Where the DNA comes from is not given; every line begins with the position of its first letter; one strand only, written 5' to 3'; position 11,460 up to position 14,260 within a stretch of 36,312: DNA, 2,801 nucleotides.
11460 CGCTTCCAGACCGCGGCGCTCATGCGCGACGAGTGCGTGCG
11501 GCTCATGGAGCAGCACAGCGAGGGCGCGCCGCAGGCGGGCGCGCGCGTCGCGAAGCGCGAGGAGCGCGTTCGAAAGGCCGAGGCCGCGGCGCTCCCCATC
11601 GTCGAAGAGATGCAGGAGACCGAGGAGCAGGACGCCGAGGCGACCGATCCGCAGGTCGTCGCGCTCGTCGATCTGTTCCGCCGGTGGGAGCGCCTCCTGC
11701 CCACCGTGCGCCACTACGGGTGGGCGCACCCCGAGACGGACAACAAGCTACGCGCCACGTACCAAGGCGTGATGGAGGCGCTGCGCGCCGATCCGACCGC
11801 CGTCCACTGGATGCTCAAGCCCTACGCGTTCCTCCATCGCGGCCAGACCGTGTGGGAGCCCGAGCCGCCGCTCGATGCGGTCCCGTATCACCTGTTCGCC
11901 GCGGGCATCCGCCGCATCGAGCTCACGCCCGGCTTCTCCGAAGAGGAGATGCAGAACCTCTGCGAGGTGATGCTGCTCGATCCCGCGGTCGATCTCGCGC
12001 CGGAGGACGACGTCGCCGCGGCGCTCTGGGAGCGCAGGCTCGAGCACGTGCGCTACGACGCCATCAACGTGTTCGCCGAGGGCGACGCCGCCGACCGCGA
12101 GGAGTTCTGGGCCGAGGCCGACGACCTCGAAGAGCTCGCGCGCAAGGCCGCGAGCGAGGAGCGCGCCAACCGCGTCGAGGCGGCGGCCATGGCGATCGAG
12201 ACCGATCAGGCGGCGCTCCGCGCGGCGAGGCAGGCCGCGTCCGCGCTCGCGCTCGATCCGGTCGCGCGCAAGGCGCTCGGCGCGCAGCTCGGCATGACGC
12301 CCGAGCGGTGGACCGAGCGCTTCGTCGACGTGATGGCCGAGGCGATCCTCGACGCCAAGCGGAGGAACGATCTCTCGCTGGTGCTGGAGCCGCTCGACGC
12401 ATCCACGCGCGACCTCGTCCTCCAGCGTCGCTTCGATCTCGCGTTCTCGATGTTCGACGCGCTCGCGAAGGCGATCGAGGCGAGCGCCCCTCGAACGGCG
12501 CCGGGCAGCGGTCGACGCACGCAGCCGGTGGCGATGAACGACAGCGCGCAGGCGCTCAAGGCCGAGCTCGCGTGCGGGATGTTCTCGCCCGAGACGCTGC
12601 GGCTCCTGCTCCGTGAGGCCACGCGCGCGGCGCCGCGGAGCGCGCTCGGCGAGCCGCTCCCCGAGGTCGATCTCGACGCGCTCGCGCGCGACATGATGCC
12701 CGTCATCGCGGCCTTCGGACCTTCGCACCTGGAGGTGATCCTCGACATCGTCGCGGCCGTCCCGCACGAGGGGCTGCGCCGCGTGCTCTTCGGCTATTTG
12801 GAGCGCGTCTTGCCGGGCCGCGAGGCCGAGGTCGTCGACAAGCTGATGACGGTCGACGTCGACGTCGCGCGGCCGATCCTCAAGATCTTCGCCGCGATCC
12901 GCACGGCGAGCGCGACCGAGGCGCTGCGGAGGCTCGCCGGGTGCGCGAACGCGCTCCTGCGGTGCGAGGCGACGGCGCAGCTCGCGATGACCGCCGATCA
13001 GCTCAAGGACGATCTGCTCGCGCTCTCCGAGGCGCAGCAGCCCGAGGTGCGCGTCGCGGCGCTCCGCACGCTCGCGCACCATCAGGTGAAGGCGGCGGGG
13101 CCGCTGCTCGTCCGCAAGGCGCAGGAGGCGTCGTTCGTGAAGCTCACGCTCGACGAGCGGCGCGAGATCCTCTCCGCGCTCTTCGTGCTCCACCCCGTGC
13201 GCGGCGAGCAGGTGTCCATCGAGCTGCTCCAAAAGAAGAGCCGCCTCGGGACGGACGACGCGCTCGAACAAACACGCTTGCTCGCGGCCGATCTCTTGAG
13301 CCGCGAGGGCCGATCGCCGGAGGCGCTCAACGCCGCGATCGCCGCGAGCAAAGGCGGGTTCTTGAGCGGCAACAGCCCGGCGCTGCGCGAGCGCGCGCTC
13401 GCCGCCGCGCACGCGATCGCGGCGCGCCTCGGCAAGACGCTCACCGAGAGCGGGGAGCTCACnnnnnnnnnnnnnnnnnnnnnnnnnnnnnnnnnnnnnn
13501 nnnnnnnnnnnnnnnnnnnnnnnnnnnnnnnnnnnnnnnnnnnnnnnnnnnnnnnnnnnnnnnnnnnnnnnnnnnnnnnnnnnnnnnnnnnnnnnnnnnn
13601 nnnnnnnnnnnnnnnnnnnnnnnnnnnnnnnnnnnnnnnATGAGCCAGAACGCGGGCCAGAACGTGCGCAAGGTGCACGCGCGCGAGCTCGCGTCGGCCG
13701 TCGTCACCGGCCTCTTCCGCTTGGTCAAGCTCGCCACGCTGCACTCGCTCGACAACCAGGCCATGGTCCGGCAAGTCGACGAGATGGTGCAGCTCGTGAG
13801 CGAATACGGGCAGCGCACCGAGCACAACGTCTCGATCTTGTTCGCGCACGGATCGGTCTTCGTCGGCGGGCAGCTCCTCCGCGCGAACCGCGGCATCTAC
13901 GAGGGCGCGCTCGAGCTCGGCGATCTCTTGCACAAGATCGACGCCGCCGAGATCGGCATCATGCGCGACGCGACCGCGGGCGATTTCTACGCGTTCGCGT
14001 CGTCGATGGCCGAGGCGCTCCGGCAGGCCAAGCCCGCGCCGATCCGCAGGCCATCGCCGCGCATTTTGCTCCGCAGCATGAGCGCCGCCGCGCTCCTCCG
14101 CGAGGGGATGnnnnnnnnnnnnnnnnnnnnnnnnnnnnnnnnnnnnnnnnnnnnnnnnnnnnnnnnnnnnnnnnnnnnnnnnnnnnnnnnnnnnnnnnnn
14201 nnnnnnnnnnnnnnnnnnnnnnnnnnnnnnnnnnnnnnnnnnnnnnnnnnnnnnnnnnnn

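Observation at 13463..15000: Degenerate HD-GYP-like region and a module shared between the kinase C-terminal half and the downstream protein N-terminus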

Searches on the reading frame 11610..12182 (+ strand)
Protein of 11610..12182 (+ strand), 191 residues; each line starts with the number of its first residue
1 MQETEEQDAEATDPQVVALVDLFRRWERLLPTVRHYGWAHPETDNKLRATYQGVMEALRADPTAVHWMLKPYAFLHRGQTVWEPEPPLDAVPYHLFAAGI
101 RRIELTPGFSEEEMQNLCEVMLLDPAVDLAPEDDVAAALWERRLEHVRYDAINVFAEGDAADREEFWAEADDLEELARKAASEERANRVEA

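Call 21: search_protein_families(library=pfam, proteins=[window:11610-12150:+], max_evalue=10)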
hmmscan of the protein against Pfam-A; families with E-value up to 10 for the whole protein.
window:11610-12150:+ (180 aa): 1 family
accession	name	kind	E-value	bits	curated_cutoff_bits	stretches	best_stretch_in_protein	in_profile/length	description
PF11625.14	DUF3253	-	0.071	13.8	22.1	0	24-40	36-52/81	Protein of unknown function (DUF3253)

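Call 34: predict_structure(alignment_id=A3)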
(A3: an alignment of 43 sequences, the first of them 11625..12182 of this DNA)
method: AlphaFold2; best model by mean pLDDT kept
length: 186 residues; sequences in the alignment: 43
mean_pLDDT: 88.1   pTM: 0.75
mean pLDDT of the five models: 88.1, 86.8, 85.8, 85.7, 85.1
residues with pLDDT >= 90: 136; 70-90: 14; 50-70: 34; < 50: 2
segments of 3 or more residues with pLDDT < 50: none
pLDDT, mean of each block of 10 residues (from residue 1): 90 97 97 97 98 95 96 97 94 95 98 95 89 93 83 58 68 64 54
secondary structure, 60 per line:
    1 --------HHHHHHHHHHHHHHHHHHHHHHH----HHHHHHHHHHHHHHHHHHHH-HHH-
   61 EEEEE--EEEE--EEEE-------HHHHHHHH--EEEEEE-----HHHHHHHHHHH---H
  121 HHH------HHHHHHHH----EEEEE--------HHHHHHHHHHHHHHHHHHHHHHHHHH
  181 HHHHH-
elements in order: H9-31 H36-55 E61-65 E68-71 E74-77 H85-92 E95-100 H106-116 H120-123 H130-137 E142-146 H155-185

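Call 67: find_homologous_proteins(query=A4, max_evalue=0.001)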
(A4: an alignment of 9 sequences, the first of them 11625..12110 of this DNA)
Query A4 (9 sequences) (162 aa, profile of the alignment): 11 proteins with E <= 0.001 among 6387 candidates.
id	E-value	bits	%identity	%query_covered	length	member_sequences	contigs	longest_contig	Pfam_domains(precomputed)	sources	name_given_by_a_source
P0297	1.9e-55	205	66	94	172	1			-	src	-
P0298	2.5e-54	201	62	96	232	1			-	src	-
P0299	5.9e-49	184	69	86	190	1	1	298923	-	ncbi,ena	-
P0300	5.8e-43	164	41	87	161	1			-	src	-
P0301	3.5e-26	110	72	62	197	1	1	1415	PF00144.30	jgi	-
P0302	8.0e-22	96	53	52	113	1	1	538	PF04752.18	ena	-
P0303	9.2e-20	89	84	39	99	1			-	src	-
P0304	1.4e-18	85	87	38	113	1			-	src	-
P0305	6.9e-15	73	85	34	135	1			-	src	-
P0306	7.6e-11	60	85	29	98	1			-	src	-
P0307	8.5e-6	43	97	23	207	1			-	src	-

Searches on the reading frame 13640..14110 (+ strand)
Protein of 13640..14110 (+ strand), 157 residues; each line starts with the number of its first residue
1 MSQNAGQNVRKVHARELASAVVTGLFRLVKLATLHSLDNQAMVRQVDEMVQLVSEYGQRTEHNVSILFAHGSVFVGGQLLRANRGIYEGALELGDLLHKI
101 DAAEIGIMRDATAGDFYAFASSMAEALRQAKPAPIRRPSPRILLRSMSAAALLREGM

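Call 21: search_protein_families(library=pfam, proteins=[window:13640-14110:+], max_evalue=10)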
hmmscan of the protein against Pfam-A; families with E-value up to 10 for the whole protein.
window:13640-14110:+ (157 aa): 0 families
